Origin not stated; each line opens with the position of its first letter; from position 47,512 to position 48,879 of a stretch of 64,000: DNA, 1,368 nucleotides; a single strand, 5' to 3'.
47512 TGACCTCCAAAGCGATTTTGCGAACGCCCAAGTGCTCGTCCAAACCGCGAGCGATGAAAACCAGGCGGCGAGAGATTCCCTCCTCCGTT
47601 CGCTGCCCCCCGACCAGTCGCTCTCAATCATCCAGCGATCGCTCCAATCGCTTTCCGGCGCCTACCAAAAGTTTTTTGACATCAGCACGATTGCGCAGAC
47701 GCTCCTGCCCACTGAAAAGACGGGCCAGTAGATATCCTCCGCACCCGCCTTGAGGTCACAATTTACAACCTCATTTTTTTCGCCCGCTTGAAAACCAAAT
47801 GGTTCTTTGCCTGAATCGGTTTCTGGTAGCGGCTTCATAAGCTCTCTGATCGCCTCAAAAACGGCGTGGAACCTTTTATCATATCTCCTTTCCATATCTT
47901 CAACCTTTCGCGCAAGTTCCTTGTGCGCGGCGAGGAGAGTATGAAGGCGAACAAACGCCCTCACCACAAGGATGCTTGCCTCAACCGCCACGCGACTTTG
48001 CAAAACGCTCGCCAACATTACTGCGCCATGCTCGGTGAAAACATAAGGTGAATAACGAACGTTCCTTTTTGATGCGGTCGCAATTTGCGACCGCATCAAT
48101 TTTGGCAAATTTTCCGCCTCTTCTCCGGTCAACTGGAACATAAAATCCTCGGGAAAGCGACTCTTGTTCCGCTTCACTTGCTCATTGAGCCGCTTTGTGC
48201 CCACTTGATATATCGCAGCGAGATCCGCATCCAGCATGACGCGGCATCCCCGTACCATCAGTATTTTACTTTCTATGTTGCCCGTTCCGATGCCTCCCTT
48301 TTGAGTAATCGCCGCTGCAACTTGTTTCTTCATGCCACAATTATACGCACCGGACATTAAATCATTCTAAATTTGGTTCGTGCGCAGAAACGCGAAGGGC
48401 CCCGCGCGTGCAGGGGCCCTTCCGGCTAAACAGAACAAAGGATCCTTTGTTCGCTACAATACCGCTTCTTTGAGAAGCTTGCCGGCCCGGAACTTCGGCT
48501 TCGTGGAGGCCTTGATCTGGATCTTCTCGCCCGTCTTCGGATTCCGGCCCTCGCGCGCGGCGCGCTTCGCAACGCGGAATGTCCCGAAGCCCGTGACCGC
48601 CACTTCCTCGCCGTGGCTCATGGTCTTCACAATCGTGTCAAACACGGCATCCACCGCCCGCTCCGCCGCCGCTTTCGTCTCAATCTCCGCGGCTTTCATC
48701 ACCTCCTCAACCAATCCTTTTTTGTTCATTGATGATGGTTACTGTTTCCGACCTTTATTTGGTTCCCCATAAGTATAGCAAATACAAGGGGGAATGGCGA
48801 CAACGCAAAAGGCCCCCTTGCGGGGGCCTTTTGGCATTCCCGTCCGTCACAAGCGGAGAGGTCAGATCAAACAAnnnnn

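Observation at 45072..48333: Cassette of two paralogous ORF6N (KilA-N-like) genes bracketing a noncanonical tRNA-Gly, an ECF sigma factor, a putative anti-sigma factor and a secreted protein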

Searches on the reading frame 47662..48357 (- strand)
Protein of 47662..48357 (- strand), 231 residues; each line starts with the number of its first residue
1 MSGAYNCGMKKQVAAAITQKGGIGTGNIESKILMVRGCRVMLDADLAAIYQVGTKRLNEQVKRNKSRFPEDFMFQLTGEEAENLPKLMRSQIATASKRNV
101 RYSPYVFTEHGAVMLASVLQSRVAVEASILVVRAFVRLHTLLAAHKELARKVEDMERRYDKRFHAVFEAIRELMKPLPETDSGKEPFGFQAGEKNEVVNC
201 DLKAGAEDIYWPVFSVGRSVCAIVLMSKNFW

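Call 4: search_protein_families(library=pfam, proteins=[window:47662-48357:-], max_evalue=0.01)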
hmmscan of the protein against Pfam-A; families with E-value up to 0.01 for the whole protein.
window:47662-48357:- (231 aa): 2 families
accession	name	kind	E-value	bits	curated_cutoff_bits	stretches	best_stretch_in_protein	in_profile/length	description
PF10543.14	ORF6N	-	3.2e-33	114.3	27.8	1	30-118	1-86/86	ORF6N domain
PF09669.15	Phage_pRha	-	0.0036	18.3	29.9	0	94-138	45-89/91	Phage regulatory protein Rha (Phage_pRha)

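Call 13: search_protein_families(library=ncbifam, proteins=[window:47662-48357:-], max_evalue=0.1)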
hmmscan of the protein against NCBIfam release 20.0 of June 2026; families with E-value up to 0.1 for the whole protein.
window:47662-48357:- (231 aa): 0 families

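Call 14: search_protein_families(library=phrogs, proteins=[window:47662-48357:-], max_evalue=0.01)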
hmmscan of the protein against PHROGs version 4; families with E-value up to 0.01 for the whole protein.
window:47662-48357:- (231 aa): 6 families
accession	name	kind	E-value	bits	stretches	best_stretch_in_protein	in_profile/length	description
phrog_4792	-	transcription regulation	3.5e-23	83.6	1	28-138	13-122/268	anti-repressor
phrog_1726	-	transcription regulation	2.2e-07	32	1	27-125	5-105/264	anti-repressor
phrog_1760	-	transcription regulation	3.5e-07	31.1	1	35-122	15-102/232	anti-repressor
phrog_7755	-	transcription regulation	1.6e-05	25.5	1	29-138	123-228/282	anti-repressor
phrog_2379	-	transcription regulation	4.4e-05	24.3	1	40-127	20-107/187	anti-repressor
phrog_8244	-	unknown function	0.0068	16.6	1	42-124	22-105/383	-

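Call 15: search_protein_families(library=padloc, proteins=[window:47662-48357:-], max_evalue=0.01)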
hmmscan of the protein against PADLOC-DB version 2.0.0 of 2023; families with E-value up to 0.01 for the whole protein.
window:47662-48357:- (231 aa): 3 families
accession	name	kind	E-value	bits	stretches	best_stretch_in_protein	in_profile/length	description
PDLC04869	PDC-S05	-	5.8e-50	168.2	1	23-181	12-168/306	-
PDLC04856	PDC-S05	-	7.4e-49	163.8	1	24-176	8-164/177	-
PDLC04849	PDC-S05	-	1e-34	117.8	1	25-175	7-152/183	-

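Call 67: find_homologous_proteins(query=window:47773-48333:-, max_evalue=1e-10)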
Query window:47773-48333:- (187 aa): 7997 proteins with E <= 1e-10 among 8000 candidates; the best 120 are listed.
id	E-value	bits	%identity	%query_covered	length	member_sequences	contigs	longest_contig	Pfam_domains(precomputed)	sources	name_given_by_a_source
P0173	1.1e-113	395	99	100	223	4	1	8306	PF10543.15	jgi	-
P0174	8.5e-104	362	91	99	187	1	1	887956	PF10543.15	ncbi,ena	-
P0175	7.6e-69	249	71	91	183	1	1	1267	PF10543.15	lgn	-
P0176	1.5e-60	222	64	93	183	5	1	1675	PF10543.15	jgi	jgi:hypothetical protein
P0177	1.7e-60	222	63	98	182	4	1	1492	PF10543.15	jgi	-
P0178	3.1e-60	221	68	89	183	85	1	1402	PF10543.15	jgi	jgi:hypothetical protein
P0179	1.2e-59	219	67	88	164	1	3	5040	PF10543.15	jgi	jgi:hypothetical protein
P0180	2.2e-59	218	63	93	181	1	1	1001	PF10543.15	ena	-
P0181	4.4e-59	217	70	79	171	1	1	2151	PF10543.15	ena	-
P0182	6.4e-59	216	61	98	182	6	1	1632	PF10543.15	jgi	-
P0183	1.7e-58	215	67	88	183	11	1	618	PF10543.15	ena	-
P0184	2.7e-57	211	60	98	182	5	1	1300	PF10543.15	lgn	-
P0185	4.9e-56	207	61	84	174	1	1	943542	PF10543.15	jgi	-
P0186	1.6e-55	205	63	91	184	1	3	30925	PF10543.15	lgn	-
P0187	2.2e-55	205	65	82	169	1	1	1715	PF10543.15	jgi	jgi:hypothetical protein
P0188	5.6e-55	204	67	79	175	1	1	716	PF10543.15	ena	-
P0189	6.2e-55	203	64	88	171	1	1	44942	PF10543.15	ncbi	-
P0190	6.7e-55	203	62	89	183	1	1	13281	PF10543.15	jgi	jgi:hypothetical protein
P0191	9.9e-55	203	66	81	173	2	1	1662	PF10543.15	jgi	jgi:hypothetical protein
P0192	5.1e-54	200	64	89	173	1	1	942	PF10543.15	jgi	-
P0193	7.2e-54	200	61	92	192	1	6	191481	PF10543.15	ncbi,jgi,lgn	jgi:phage regulator Rha-like protein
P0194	8.3e-54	200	62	91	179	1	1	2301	PF10543.15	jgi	jgi:hypothetical protein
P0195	1.0e-53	199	64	86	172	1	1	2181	PF10543.15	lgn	-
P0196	2.3e-53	198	60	96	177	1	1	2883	PF10543.15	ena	-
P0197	4.7e-53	197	61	89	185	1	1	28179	PF10543.15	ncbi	-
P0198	4.7e-53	197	62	82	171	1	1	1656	PF10543.15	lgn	-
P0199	4.8e-53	197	62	81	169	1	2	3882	PF10543.15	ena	-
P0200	5.2e-53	197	63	80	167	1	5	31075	PF10543.15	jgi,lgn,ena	-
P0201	5.7e-53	197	61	87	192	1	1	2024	PF10543.15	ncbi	-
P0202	6.7e-53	197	56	98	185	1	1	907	PF10543.15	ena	-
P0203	7.2e-53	197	66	81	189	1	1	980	PF10543.15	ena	-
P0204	7.9e-53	197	61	93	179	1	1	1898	PF10543.15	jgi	jgi:hypothetical protein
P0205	9.0e-53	196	58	91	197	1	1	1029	PF10543.15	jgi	jgi:hypothetical protein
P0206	9.4e-53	196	58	93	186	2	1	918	PF10543.15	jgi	jgi:phage regulator Rha-like protein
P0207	1.3e-52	196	61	92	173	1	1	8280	PF10543.15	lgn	-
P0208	1.5e-52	196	58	95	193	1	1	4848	PF10543.15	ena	-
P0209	1.7e-52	195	58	93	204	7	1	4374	PF10543.15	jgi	jgi:hypothetical protein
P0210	1.8e-52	195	63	81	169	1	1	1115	PF10543.15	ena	-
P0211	1.8e-52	195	61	89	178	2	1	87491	PF10543.15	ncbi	-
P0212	2.0e-52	195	62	89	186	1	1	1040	PF10543.15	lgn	-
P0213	2.1e-52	195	60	88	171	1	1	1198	PF10543.15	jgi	jgi:phage regulator Rha-like protein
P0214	2.8e-52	195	62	87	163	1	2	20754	PF10543.15,PF09669.16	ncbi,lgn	-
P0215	2.9e-52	195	59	91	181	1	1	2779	PF10543.15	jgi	jgi:hypothetical protein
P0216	3.0e-52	195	61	89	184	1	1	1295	PF10543.15,PF09669.16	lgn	-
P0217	3.4e-52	195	57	89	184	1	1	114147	PF10543.15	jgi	jgi:hypothetical protein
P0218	3.5e-52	194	61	82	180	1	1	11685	PF10543.15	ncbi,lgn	-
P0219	3.7e-52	194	59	90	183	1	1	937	PF10543.15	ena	-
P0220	4.0e-52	194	62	89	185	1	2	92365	PF10543.15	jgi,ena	jgi:hypothetical protein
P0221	5.0e-52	194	63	86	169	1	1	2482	PF10543.15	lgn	-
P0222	5.5e-52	194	67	82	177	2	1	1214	PF10543.15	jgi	jgi:ORF6N domain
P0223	5.6e-52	194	66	82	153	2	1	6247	PF10543.15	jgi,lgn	jgi:hypothetical protein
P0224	6.1e-52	194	66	80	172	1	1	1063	PF10543.15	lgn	-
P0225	6.3e-52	194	60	89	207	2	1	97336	PF10543.15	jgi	jgi:hypothetical protein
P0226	6.4e-52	194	61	84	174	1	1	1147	PF10543.15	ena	-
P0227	6.7e-52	194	64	82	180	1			PF10543.15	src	-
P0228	7.1e-52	193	61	82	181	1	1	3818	PF10543.15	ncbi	-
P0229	9.1e-52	193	56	89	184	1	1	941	PF10543.15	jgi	-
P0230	1.1e-51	193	58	89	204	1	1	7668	PF10543.15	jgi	jgi:hypothetical protein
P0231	1.1e-51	193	58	91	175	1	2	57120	PF10543.15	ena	-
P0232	1.3e-51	193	60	90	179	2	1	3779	PF10543.15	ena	-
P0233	1.4e-51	193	62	87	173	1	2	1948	PF10543.15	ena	-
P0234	1.4e-51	192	56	89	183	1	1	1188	PF10543.15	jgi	jgi:hypothetical protein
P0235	1.7e-51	192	60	84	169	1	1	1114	PF10543.15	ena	-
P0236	1.8e-51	192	60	86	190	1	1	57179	PF10543.15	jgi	jgi:hypothetical protein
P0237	1.9e-51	192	64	79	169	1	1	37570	PF10543.15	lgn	-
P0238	2.0e-51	192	59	94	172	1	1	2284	PF10543.15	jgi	jgi:hypothetical protein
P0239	2.1e-51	192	58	90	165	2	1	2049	PF10543.15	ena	-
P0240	2.1e-51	192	62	82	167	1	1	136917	PF10543.15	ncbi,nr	ncbi:MAG: ORF6N domain-containing protein [Elusimicrobia bacterium]|nr:ORF6N domain-containing prote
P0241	2.3e-51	192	61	86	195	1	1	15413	PF10543.15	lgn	-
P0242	2.3e-51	192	58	88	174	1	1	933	PF10543.15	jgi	jgi:hypothetical protein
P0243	2.6e-51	192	59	88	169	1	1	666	PF10543.15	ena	-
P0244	3.1e-51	191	66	80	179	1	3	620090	PF10543.15,PF09669.16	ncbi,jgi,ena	jgi:phage regulator Rha-like protein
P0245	3.3e-51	191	58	95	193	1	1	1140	PF10543.15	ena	-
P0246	3.5e-51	191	54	93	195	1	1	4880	PF10543.15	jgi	jgi:hypothetical protein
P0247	3.7e-51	191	61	88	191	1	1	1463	PF10543.15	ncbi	-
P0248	4.0e-51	191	56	99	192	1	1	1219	PF10543.15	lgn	-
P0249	4.1e-51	191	64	79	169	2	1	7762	PF10543.15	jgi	jgi:hypothetical protein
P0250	4.1e-51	191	61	86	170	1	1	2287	PF10543.15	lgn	-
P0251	4.8e-51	191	58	96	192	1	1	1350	PF10543.15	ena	-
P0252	5.1e-51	191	56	90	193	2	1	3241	PF10543.15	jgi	-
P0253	5.9e-51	190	56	94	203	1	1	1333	PF10543.15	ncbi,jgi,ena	-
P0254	6.0e-51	190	59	86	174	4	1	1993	PF10543.15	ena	-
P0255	6.1e-51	190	63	82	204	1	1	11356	PF10543.15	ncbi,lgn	-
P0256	6.1e-51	190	64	80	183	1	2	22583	PF10543.15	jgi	jgi:hypothetical protein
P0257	6.3e-51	190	63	84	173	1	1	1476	PF10543.15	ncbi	-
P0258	7.2e-51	190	58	94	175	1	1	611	PF10543.15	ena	-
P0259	7.2e-51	190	60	91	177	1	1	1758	PF10543.15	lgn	-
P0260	7.5e-51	190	58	79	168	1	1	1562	PF10543.15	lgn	-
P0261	7.6e-51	190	54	94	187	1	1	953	PF10543.15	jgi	jgi:hypothetical protein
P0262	7.8e-51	190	59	89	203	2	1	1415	PF10543.15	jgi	jgi:hypothetical protein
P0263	8.0e-51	190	59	95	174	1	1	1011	PF10543.15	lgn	-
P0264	8.3e-51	190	59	90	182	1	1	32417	PF10543.15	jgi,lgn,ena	-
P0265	9.0e-51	190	62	86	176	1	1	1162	PF10543.15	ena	-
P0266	9.0e-51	190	55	99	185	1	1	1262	PF10543.15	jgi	jgi:ORF6N domain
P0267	1.1e-50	190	58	90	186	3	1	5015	PF10543.15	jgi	jgi:antitoxin component of MazEF toxin-antitoxin module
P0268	1.1e-50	190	61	83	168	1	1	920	PF10543.15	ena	-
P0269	1.2e-50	189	59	93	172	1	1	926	PF10543.15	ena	-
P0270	1.3e-50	189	63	80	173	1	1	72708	PF10543.15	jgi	jgi:phage regulator Rha-like protein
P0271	1.5e-50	189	64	82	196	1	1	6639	PF10543.15,PF09669.16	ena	-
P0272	1.6e-50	189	57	89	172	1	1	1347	PF10543.15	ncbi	-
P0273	1.6e-50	189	58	89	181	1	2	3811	PF10543.15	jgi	jgi:hypothetical protein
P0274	1.7e-50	189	58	89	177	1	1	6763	PF10543.15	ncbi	-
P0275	2.0e-50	189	58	93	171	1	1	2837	PF10543.15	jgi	jgi:hypothetical protein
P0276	2.0e-50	189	60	82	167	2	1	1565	PF10543.15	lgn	-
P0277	2.1e-50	189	56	90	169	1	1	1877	PF10543.15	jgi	jgi:hypothetical protein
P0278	2.1e-50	189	59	87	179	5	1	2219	PF10543.15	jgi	jgi:hypothetical protein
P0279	2.1e-50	189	60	94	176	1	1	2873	PF10543.15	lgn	-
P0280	2.1e-50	189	61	86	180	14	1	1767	PF10543.15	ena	-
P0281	2.3e-50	189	53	97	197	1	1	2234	PF10543.15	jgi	jgi:hypothetical protein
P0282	2.3e-50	189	63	80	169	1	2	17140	PF10543.15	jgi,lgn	jgi:hypothetical protein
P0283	2.4e-50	188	61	86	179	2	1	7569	PF10543.15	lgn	-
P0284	2.4e-50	188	60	91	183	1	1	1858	PF10543.15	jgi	-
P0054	2.5e-50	188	54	98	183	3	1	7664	PF10543.15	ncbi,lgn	-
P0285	2.7e-50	188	58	91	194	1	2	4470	PF10543.15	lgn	-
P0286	3.1e-50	188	58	95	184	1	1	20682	PF10543.15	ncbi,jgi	jgi:hypothetical protein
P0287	3.3e-50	188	57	90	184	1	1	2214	PF10543.15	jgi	jgi:hypothetical protein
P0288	4.2e-50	188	57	93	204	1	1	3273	PF10543.15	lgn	-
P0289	4.6e-50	188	60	91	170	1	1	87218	PF10543.15,PF09669.16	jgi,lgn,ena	-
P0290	5.1e-50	187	62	86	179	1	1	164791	PF10543.15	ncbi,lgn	-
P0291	5.2e-50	187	60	83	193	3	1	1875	PF10543.15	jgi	-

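Call 95: find_encoding_contigs(protein=P0185, flank=6000, max_places=1)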
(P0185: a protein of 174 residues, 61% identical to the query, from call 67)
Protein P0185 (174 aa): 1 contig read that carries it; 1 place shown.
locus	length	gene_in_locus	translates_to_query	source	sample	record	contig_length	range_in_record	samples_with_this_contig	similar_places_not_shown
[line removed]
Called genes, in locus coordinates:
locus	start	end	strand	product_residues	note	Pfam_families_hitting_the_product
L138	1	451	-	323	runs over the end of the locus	PF00076:RRM_1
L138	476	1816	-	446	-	PF00919:UPF0004, PF04055:Radical_SAM, PF18693:TRAM_2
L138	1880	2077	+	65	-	PF04341:DUF485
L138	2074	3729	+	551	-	PF00474:SSF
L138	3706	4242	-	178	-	-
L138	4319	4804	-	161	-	PF04306:DUF456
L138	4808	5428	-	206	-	PF00588:SpoU_methylase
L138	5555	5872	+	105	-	PF13801:Metal_resist (weak), PF07813:LTXXQ (faint), PF16231:DUF4890 (faint)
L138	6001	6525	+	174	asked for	PF10543:ORF6N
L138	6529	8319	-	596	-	PF00009:GTP_EFTU, PF01926:MMR_HSR1 (faint), PF03144:GTP_EFTU_D2 (faint), PF03193:RsgA_GTPase (faint), PF13191:AAA_16 (faint), PF03143:GTP_EFTU_D3 (faint), PF22594:GTP-eEF1A_C, PF01583:APS_kinase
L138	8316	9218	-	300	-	PF01507:PAPS_reduct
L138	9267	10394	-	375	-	PF00180:Iso_dh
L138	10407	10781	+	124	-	PF02537:CRCB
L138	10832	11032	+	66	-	PF02416:TatA_B_E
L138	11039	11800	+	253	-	PF00902:TatC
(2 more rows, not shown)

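Call 96: find_encoding_contigs(protein=P0244, flank=6000, max_places=1)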
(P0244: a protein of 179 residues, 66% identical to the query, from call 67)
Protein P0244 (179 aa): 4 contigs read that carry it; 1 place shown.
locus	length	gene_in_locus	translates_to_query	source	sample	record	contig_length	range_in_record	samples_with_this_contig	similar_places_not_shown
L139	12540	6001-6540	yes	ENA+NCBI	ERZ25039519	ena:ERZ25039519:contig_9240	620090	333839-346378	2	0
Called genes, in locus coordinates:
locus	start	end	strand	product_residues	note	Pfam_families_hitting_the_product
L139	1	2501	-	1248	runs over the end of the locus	PF02463:SMC_N, PF13175:AAA_15 (weak), PF13304:AAA_21 (faint), PF13476:AAA_23, PF02463:SMC_N, PF23649:FKBP15 (faint), PF06470:SMC_hinge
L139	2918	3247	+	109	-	-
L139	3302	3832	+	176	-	-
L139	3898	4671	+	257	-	-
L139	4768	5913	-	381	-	-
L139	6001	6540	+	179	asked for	PF10543:ORF6N, PF09669:Phage_pRha (faint)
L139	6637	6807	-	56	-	-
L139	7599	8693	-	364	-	PF01609:DDE_Tnp_1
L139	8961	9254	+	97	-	-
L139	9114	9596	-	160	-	-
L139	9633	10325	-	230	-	-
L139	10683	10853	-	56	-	-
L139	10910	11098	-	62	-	-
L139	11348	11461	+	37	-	-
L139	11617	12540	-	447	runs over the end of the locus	PF06782:UPF0236 (faint)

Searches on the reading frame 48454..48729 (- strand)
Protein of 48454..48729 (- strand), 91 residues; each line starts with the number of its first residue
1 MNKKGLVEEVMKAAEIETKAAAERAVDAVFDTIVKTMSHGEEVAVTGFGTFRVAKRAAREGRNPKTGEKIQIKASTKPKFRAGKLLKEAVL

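Call 4: search_protein_families(library=pfam, proteins=[window:48454-48729:-], max_evalue=0.01)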
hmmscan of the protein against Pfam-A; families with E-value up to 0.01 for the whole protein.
window:48454-48729:- (91 aa): 3 families
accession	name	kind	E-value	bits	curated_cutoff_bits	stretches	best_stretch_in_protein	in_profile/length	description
PF00216.26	Bac_DNA_binding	-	1.3e-31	109.1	22.4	1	1-90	1-89/90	Bacterial DNA-binding protein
PF18291.6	HU-HIG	-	2.2e-05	25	26.2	1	2-89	33-117/125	HU domain fused to wHTH, Ig, or Glycine-rich motif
PF10025.14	DUF2267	-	0.0012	19.5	29.8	1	6-42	4-40/122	Uncharacterized conserved protein (DUF2267)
